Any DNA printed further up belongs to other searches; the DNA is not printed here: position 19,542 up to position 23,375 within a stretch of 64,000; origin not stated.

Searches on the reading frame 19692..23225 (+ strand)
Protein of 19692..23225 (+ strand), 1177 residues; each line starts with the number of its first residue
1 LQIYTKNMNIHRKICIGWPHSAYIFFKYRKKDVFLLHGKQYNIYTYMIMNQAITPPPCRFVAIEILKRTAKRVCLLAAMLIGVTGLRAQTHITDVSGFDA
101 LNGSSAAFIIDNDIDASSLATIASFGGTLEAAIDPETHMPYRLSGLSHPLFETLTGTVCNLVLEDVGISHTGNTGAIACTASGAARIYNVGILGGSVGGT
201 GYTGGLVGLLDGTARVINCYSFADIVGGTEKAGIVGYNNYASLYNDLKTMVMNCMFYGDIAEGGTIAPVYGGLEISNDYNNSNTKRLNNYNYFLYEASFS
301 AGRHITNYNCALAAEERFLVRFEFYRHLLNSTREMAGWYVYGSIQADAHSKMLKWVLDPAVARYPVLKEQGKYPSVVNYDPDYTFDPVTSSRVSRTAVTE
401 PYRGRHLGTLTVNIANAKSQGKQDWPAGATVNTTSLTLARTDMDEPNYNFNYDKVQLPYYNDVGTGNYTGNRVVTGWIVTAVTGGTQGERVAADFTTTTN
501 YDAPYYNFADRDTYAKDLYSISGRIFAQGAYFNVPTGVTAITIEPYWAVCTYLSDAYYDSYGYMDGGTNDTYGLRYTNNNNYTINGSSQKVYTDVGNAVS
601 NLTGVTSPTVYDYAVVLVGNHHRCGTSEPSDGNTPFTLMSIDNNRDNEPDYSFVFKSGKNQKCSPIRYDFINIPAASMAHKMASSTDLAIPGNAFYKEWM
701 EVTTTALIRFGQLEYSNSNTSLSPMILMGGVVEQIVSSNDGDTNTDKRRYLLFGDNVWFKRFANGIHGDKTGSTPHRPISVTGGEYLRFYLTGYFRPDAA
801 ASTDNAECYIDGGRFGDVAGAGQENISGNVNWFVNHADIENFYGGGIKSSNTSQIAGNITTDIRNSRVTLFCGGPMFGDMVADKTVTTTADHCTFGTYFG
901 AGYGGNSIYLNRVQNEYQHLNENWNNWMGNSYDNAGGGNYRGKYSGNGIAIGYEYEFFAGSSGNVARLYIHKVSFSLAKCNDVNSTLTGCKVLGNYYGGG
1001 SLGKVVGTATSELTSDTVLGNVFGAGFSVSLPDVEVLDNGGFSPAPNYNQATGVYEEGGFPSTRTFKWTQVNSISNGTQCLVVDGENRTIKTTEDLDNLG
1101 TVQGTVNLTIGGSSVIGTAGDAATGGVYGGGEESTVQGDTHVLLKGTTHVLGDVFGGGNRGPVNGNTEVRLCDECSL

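Call 106: search_protein_families(library=pfam, proteins=[window:19692-23225:+], max_evalue=0.0001)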
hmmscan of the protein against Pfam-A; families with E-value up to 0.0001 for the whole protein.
window:19692-23225:+ (1177 aa): 1 family
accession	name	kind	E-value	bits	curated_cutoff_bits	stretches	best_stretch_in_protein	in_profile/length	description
PF05342.19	Peptidase_M26_N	-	5.1e-07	29.6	27.7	1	122-194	180-250/250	M26 IgA1-specific Metallo-endopeptidase N-terminal region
